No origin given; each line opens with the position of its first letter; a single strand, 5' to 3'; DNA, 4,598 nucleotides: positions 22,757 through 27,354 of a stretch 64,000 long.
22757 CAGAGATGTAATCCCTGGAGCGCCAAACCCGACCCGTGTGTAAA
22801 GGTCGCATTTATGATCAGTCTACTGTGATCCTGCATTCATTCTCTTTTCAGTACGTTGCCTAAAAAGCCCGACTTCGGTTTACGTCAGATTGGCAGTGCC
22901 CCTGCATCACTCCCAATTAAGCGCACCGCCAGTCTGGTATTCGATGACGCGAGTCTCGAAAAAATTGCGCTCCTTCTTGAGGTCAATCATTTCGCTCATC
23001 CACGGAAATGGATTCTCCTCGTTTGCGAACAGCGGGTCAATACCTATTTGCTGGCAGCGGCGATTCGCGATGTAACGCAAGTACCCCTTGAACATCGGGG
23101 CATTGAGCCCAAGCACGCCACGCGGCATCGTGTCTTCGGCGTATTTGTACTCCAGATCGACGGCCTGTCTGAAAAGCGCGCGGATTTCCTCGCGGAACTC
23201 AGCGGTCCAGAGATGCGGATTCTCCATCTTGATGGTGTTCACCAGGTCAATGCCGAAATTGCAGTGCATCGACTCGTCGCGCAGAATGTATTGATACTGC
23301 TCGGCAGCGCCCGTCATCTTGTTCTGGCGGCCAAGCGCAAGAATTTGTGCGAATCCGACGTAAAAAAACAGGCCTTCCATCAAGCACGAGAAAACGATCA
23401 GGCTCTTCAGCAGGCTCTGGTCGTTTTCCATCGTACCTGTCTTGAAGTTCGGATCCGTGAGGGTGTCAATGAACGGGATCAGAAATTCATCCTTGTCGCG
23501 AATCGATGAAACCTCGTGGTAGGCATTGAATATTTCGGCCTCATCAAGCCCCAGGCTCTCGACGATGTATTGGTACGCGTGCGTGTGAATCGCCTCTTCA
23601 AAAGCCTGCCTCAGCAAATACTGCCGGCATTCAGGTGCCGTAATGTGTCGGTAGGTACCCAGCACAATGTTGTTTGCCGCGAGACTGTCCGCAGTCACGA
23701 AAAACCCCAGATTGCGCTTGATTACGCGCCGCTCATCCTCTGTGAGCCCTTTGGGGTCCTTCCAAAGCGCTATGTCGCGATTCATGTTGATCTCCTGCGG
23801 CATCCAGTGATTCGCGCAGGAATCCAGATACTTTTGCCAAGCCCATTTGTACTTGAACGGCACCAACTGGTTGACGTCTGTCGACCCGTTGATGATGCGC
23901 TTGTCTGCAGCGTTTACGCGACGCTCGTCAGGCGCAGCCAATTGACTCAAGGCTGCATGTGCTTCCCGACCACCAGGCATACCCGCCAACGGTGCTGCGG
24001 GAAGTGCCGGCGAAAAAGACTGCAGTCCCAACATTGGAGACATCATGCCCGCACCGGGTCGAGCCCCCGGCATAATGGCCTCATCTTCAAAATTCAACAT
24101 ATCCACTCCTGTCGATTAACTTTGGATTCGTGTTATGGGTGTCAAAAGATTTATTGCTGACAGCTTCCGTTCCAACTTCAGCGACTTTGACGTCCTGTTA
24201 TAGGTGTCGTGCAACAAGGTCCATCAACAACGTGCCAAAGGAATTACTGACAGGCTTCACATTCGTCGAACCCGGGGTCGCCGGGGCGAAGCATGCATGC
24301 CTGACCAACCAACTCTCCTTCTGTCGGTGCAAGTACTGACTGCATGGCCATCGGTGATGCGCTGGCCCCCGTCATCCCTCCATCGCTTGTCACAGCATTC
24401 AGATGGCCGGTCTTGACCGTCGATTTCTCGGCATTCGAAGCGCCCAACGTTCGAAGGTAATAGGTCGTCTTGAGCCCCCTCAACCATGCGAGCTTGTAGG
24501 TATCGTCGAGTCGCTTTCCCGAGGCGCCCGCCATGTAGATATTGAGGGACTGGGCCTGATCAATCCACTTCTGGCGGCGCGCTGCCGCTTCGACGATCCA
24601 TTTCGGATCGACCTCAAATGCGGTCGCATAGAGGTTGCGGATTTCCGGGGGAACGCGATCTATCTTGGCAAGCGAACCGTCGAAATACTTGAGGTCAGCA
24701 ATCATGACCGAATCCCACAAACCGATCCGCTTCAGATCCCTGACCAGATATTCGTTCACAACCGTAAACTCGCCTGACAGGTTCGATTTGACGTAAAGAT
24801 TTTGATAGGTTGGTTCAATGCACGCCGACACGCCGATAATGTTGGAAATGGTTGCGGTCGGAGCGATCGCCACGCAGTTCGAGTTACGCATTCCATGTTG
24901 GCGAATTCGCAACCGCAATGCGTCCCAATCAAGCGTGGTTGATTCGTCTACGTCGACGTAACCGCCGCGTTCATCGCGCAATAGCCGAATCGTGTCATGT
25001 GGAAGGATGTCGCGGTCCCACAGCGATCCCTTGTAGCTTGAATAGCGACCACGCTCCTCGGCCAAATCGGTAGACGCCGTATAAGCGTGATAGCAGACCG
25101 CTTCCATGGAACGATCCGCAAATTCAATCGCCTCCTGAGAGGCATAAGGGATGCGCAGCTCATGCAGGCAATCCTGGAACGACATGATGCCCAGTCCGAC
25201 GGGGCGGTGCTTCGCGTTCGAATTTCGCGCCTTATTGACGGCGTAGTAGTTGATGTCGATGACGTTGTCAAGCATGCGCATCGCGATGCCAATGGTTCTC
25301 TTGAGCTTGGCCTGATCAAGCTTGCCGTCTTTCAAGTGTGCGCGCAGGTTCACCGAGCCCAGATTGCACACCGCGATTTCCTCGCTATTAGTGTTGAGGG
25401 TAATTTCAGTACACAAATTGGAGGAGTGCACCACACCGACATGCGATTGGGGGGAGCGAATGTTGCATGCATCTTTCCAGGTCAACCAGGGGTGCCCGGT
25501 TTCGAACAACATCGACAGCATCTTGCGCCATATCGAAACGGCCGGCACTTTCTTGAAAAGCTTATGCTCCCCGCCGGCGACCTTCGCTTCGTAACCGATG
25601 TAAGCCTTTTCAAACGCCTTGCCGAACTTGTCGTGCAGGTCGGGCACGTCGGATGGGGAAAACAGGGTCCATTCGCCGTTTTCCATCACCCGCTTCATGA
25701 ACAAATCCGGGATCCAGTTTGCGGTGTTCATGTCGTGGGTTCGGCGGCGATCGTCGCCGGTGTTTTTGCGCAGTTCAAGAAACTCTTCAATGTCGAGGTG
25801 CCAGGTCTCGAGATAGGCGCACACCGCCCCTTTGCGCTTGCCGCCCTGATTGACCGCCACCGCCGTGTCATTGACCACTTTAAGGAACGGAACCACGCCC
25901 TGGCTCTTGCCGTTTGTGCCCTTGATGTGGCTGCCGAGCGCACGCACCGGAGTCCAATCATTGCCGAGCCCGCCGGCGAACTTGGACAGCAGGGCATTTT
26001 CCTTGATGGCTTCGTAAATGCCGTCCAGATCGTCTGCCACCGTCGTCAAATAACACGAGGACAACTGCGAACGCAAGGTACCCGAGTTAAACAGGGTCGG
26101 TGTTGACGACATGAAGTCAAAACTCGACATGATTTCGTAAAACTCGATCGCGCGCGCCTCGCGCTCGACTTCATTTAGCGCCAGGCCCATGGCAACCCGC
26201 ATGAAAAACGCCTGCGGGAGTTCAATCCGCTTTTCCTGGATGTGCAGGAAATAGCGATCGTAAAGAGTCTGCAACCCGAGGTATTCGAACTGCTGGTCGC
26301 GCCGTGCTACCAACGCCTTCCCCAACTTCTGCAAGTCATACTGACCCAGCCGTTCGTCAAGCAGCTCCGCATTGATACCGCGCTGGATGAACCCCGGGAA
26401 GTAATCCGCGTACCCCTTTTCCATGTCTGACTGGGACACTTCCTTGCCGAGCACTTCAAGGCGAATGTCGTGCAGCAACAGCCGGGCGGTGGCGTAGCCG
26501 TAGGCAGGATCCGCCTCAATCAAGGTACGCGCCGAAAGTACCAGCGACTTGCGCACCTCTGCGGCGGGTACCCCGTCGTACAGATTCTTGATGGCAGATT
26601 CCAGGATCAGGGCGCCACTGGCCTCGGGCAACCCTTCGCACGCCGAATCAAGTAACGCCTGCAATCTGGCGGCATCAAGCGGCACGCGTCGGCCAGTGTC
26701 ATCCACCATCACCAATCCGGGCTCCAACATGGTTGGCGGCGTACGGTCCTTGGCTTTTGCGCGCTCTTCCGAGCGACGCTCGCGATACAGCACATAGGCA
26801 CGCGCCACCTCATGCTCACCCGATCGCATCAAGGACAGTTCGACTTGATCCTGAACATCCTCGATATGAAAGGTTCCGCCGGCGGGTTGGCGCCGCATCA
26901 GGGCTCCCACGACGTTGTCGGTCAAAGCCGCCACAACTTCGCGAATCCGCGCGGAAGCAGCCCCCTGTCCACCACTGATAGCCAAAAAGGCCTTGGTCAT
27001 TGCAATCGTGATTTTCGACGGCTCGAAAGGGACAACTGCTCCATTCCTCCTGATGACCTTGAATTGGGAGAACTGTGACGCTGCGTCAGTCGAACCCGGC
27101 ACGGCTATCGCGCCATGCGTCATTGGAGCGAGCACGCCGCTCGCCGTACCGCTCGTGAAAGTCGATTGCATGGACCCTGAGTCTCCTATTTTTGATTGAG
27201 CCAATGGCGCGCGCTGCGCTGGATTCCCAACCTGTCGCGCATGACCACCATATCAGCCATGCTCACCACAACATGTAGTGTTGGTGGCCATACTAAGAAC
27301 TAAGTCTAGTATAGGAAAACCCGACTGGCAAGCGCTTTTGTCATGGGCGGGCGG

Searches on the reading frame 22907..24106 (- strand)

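Call 65: search_protein_families(library=pfam, proteins=[window:22907-24106:-], max_evalue=0.00001)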
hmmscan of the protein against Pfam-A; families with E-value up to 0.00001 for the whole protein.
window:22907-24106:- (399 aa): 1 family
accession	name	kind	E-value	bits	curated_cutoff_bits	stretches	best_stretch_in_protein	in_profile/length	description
PF00268.27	Ribonuc_red_sm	-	5.1e-91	305.4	33.6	1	79-366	2-281/281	Ribonucleotide reductase, small chain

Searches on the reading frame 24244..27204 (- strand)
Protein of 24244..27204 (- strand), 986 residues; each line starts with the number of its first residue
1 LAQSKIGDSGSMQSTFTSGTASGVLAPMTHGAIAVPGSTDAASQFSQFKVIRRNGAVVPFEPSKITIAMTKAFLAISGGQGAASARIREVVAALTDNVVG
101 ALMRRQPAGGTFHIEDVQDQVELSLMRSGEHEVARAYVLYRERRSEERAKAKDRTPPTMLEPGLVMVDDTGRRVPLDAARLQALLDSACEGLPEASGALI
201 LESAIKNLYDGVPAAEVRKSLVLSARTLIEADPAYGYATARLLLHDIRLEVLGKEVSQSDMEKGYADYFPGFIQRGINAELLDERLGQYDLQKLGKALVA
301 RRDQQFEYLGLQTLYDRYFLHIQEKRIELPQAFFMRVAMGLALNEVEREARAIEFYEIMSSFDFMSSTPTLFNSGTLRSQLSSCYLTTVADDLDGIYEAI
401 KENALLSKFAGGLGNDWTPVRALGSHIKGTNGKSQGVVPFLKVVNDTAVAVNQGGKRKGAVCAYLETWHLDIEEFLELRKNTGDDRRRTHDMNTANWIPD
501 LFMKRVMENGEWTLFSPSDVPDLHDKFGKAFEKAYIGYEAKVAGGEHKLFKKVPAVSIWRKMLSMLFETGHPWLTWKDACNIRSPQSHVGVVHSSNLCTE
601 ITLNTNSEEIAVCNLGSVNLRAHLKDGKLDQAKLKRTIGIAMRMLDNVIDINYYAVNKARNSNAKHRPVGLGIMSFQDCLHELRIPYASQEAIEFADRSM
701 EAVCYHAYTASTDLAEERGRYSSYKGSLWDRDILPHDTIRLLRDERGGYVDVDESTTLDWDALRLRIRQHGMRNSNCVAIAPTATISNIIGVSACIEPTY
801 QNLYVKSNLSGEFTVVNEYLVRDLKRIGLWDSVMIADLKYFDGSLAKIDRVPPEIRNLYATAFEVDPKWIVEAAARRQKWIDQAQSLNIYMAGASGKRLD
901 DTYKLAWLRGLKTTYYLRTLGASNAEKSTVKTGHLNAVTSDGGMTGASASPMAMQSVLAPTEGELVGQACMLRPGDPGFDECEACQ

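Call 65: search_protein_families(library=pfam, proteins=[window:24244-27204:-], max_evalue=0.00001)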
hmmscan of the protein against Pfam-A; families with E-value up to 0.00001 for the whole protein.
window:24244-27204:- (986 aa): 3 families
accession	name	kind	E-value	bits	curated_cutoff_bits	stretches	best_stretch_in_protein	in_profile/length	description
PF02867.20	Ribonuc_red_lgC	-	7.6e-189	629.1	23.9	1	382-917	1-523/523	Ribonucleotide reductase, barrel domain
PF00317.26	Ribonuc_red_lgN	-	4.3e-24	84.8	28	1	305-376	2-74/77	Ribonucleotide reductase, all-alpha domain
PF03477.21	ATP-cone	-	1.4e-23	83.6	25.8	1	49-145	2-87/88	ATP cone domain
